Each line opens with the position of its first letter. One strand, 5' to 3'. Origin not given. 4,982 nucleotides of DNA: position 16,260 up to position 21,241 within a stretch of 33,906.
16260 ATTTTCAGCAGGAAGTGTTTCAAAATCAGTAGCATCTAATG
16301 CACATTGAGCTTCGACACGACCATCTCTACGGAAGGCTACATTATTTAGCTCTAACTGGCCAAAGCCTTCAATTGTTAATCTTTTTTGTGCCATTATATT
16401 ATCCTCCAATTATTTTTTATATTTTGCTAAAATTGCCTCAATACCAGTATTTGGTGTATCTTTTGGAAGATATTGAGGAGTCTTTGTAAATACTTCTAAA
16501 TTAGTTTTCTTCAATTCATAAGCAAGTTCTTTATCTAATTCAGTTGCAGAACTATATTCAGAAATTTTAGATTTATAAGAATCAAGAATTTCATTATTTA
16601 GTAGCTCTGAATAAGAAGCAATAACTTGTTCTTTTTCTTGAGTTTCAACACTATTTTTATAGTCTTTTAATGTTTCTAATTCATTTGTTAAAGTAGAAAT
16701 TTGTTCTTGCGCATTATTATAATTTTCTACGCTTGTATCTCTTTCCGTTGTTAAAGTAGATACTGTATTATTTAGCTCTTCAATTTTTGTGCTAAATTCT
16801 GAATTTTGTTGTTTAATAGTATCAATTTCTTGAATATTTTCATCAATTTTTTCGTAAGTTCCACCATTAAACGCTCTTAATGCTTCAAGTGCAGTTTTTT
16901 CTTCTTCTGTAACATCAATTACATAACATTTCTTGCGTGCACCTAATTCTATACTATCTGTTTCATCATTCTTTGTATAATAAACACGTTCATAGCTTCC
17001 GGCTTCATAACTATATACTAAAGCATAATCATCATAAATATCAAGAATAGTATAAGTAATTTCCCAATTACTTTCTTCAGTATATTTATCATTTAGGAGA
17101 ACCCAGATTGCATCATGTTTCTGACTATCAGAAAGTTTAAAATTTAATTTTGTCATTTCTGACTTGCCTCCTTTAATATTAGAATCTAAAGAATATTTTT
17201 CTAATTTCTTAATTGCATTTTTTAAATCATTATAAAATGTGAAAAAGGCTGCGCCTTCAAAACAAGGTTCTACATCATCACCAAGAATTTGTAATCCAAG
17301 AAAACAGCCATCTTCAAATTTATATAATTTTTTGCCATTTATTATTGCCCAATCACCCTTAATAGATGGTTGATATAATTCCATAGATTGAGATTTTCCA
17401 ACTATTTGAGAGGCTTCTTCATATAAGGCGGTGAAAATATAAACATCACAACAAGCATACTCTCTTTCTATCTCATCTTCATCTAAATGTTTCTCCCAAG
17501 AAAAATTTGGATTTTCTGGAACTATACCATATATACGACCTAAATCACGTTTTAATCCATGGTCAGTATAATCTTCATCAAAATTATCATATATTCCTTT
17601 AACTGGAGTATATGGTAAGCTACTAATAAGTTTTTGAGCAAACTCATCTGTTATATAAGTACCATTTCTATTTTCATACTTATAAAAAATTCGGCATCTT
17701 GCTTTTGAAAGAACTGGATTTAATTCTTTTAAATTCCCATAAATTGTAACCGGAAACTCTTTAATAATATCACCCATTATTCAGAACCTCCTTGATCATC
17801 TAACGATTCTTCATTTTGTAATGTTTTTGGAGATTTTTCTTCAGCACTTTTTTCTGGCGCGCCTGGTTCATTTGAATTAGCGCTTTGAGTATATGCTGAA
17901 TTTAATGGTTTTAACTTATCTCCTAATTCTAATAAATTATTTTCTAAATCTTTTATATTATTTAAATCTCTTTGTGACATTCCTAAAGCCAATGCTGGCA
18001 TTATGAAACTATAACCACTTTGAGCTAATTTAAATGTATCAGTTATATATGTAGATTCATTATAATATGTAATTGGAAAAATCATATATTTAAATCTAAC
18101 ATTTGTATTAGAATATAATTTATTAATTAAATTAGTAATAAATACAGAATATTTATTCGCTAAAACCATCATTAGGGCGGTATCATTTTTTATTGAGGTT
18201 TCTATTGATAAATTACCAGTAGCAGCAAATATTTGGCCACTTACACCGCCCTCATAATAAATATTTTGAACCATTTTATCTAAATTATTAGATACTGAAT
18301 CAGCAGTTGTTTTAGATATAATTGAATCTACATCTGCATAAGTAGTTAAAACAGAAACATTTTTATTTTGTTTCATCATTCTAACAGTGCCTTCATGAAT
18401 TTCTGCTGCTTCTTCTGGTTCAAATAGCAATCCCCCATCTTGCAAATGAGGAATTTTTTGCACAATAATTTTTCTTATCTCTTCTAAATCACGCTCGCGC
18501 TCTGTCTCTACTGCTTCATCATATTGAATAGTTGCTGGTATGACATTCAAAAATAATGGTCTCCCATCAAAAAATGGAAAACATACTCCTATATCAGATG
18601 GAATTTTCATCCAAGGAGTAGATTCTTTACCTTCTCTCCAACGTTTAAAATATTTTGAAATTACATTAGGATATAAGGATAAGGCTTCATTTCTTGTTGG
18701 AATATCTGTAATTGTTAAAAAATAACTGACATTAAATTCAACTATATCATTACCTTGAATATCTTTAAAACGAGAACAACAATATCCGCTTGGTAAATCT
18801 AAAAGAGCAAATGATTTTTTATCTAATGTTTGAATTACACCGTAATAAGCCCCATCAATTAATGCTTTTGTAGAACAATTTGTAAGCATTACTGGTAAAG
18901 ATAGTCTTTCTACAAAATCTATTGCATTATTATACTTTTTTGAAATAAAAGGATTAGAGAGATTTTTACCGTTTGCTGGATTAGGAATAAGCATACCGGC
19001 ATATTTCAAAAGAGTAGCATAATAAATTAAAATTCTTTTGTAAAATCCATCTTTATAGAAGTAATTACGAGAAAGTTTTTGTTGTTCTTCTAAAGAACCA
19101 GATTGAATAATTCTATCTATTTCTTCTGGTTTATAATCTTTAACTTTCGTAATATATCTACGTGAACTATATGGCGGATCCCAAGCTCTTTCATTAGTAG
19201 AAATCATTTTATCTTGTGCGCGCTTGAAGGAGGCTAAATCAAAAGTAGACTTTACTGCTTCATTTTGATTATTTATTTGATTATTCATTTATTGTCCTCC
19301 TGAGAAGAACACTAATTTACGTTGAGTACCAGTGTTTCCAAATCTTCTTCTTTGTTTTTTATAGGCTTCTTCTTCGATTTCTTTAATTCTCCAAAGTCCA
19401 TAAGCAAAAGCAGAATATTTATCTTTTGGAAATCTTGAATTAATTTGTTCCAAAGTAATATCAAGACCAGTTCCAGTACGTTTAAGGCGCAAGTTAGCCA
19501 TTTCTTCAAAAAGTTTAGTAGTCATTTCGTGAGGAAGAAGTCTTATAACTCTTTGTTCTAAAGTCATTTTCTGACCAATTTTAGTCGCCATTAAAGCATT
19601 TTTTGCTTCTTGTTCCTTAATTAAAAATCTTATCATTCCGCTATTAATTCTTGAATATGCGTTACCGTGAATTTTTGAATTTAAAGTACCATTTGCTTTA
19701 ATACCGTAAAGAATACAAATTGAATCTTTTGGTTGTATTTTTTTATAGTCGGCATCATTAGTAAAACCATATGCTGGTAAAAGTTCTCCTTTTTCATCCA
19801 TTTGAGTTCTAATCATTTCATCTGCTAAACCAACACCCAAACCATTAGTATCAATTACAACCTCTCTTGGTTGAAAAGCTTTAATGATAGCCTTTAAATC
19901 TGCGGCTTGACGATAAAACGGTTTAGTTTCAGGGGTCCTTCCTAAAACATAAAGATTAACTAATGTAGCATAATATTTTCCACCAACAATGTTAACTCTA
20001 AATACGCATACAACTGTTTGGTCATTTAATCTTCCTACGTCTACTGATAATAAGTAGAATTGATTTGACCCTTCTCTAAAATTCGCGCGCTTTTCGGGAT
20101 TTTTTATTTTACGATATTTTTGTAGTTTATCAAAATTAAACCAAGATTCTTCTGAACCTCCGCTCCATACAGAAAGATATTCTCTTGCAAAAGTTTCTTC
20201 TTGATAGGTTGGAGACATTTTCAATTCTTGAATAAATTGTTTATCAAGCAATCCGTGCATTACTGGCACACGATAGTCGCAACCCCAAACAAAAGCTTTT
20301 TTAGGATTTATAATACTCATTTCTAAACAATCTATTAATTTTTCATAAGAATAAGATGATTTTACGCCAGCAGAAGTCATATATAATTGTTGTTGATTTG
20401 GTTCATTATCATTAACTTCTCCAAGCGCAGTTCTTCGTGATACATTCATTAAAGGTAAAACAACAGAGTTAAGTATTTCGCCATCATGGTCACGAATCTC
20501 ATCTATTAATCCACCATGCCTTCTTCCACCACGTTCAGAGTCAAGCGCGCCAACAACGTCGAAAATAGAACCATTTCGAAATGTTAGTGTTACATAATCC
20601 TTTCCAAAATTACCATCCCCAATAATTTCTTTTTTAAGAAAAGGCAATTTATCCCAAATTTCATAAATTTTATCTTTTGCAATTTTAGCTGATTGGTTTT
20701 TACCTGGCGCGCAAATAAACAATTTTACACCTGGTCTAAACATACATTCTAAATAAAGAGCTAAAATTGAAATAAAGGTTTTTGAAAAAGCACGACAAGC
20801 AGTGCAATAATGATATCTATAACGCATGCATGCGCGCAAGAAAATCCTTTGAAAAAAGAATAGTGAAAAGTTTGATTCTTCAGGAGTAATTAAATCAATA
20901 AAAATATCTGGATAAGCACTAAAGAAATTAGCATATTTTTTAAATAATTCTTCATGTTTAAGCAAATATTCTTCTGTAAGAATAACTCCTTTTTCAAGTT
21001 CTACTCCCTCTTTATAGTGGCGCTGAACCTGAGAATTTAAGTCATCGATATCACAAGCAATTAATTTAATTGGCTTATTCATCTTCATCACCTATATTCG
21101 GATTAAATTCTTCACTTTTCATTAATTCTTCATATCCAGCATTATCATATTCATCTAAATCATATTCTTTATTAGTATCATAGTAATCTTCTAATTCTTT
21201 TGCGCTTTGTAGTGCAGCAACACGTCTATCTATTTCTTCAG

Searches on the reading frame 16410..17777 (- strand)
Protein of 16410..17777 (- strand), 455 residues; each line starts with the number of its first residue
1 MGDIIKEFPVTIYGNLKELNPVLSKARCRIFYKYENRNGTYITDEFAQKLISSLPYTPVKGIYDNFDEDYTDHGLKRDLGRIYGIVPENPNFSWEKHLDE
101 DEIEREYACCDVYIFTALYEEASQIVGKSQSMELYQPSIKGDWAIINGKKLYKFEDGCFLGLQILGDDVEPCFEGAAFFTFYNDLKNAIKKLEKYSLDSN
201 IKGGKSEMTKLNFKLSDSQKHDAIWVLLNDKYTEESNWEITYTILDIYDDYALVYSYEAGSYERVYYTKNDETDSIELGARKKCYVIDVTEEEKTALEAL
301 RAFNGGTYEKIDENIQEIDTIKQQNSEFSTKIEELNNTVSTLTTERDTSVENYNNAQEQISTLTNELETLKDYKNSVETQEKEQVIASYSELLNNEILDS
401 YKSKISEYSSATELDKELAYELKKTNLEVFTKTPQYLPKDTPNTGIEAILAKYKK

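Call 9: search_protein_families(library=pfam, proteins=[window:16410-17777:-], max_evalue=0.01)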
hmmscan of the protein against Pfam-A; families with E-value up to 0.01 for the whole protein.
window:16410-17777:- (455 aa): 1 family
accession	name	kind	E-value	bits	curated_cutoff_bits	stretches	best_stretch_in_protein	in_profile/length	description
PF14197.11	Cep57_CLD_2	-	0.0082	16.7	27.1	0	316-371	3-58/67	Centrosome localisation domain of PPC89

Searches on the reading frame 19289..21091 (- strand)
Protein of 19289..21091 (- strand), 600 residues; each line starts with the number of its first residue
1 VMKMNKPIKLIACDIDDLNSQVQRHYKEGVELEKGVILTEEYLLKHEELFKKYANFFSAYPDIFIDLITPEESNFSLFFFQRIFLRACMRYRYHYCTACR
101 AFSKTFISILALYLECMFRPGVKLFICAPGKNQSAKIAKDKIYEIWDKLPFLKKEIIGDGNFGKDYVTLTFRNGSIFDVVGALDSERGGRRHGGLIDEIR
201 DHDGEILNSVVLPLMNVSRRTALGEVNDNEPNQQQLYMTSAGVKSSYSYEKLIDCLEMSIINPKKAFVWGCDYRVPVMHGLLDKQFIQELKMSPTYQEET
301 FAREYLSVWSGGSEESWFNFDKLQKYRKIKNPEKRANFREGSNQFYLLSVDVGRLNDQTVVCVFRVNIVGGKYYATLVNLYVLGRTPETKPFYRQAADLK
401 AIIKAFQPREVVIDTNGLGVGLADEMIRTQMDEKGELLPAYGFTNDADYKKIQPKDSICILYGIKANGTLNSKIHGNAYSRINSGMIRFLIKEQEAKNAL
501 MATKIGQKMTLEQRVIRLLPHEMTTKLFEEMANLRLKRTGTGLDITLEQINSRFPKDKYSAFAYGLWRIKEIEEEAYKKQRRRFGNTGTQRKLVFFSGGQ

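Call 9: search_protein_families(library=pfam, proteins=[window:19289-21091:-], max_evalue=0.01)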
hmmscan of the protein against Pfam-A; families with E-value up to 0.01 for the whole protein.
window:19289-21091:- (600 aa): 0 families

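Call 22: search_dna_similar(query=window:19289-21091:-, collection=phages, mode=protein, max_rows=15)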
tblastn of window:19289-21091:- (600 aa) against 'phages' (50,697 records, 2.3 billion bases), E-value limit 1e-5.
Records with a match: 124; places in all: 130; records where one place covers at least 80% of the query: 115.
Best place of each record, by identity: <60% 124.
By first word of the organism name: Bacillus 59; Lactococcus 22; Enterococcus 7; Clostridium 6; Clostridioides 6; Bacteriophage 5; Staphylococcus 4; Mammaliicoccus 4; Geobacillus 2; Brevibacillus 2; and 6 more.
By host as written in the record: Lactococcus lactis 17; Bacillus subtilis BEST7003 11; - 10; Bacillus anthracis Sterne 10; Bacillus subtilis 7; Bacillus anthracis 7; Bacillus cereus 6; Bacillus subtilis subsp. subtilis str. 168 5; and 34 more.
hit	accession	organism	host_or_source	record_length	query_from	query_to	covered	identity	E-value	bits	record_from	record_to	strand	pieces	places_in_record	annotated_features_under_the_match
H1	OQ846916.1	Alicyclobacillus phage KKP_3916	Alicyclobacillus acidoterrestris strain ...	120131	28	580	92%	45.0%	8e-140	454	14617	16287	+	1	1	hypothetical protein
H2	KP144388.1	Geobacillus virus E3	failed fermentation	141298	47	579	89%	46.4%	3e-150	484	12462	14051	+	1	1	putative terminase large subunit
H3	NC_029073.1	Geobacillus virus E3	failed fermentation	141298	47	579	89%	46.4%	3e-150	484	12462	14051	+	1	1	putative terminase large subunit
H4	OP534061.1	Enterococcus phage H1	Enterococcus faecium 374iF1 (22)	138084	5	586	97%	40.1%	1e-118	393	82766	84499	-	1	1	terminase large subunit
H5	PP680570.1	Enterococcus phage VRE9_4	Enterococcus faecium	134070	5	586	97%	40.1%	2e-118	393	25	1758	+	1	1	hypothetical protein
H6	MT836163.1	Bacteriophage sp.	human fecal samples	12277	38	586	92%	40.4%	2e-119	395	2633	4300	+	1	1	record has no annotation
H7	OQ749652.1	Phage Phass-1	human gut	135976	37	580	91%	36.9%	1e-97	332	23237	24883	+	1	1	hypothetical protein (x3)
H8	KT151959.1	Brevibacillus phage Sundance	Brevibacillus laterosporus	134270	50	581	89%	37.5%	5e-91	313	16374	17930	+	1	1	putative protein YonF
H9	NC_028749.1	Brevibacillus phage Sundance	Brevibacillus laterosporus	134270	50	581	89%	37.5%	5e-91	313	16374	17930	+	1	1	DNA-packaging protein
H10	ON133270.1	Bacillus phage 2S-4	Rosselomorea vietnamensis FJAT-46955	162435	47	588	90%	35.4%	9e-93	318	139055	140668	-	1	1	none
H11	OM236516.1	Bacillus phage FADO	Bacillus subtilis BEST7003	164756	47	588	90%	35.4%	9e-93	318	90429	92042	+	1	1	hypothetical protein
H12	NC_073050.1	Bacillus phage FADO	Bacillus subtilis BEST7003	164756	47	588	90%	35.4%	9e-93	318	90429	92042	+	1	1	hypothetical protein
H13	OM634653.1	Bacillus phage vB_BsuS_PJN02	Bacillus subtilis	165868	47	588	90%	35.4%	9e-93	318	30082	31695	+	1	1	terminase ATPase subunit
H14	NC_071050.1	Bacillus phage vB_BsuS_PJN02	Bacillus subtilis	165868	47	588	90%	35.4%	9e-93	318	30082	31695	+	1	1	terminase ATPase subunit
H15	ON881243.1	Bacillus phage PK-3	Bacillus sp.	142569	47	588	90%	35.2%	4e-92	316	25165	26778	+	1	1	hypothetical protein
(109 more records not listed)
